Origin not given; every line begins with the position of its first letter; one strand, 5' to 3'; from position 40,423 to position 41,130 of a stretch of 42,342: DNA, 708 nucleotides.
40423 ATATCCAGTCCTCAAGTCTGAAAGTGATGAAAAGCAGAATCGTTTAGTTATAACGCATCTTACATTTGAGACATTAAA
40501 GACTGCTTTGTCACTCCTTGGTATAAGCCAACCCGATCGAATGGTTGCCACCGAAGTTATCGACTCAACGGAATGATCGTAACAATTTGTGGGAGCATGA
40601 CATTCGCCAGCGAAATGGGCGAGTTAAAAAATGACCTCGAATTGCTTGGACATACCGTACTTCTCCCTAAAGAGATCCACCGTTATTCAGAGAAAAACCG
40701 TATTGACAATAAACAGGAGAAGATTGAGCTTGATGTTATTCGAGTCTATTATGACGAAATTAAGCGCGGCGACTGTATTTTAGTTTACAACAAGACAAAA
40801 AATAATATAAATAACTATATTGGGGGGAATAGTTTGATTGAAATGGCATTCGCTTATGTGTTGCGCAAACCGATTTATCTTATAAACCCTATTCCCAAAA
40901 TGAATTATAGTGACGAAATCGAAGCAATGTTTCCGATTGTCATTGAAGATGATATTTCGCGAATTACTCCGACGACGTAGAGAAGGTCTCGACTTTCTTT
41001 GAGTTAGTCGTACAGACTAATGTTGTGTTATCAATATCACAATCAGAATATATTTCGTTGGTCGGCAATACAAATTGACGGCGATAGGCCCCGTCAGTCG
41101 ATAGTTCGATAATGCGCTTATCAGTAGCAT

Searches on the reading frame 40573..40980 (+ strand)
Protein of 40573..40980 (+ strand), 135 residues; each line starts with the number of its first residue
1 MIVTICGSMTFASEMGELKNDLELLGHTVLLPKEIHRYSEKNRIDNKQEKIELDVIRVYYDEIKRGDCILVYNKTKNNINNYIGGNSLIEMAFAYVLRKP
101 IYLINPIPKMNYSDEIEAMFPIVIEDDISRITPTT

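Call 71: find_encoding_contigs(protein=window:40573-40980:+, flank=10000, max_places=2)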
Protein window:40573-40980:+ (135 aa): 7 contigs read that carry it; 2 places shown.
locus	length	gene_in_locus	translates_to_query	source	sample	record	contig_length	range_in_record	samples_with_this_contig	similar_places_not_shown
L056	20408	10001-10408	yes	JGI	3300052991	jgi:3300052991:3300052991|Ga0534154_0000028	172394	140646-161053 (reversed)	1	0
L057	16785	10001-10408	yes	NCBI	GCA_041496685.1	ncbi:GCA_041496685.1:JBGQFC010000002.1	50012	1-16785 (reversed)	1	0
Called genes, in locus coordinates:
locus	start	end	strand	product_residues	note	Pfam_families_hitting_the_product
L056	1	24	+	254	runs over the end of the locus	PF08478:POTRA_1 (weak), PF03799:FtsQ_DivIB_C (weak)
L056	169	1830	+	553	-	PF01368:DHH, PF02272:DHHA1, PF17768:RecJ_OB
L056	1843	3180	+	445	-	PF18073:Zn_ribbon_LapB, PF13481:AAA_25, PF03796:DnaB_C (weak), PF06745:ATPase, PF08423:Rad51 (faint), PF23442:DUF7125 (weak), PF13401:AAA_22 (weak)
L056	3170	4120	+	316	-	PF01850:PIN (weak)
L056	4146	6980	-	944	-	PF00912:Transgly, PF00905:Transpeptidase, PF17957:Big_7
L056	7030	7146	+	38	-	-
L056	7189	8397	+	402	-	PF00579:tRNA-synt_1b, PF22421:SYY_C-terminal (weak), PF01479:S4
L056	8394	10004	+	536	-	PF03485:Arg_tRNA_synt_N, PF00750:tRNA-synt_1d, PF09334:tRNA-synt_1g (faint), PF05746:DALR_1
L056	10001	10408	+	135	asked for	-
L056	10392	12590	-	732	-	-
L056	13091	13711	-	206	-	PF02163:Peptidase_M50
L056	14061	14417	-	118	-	PF13451:zf_Tbcl, PF23477:zf_Tbcl_2 (weak)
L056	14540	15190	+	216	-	PF13177:DNA_pol3_delta2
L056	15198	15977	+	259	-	PF13414:TPR_11 (weak), PF13432:TPR_16, PF14559:TPR_19 (weak), PF23914:TPR_CcmH_CycH (weak), PF13431:TPR_17 (weak), PF00515:TPR_1 (weak), PF13181:TPR_8 (weak), PF13424:TPR_12 (weak), +5 more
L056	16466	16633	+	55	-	PF00471:Ribosomal_L33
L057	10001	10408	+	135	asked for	-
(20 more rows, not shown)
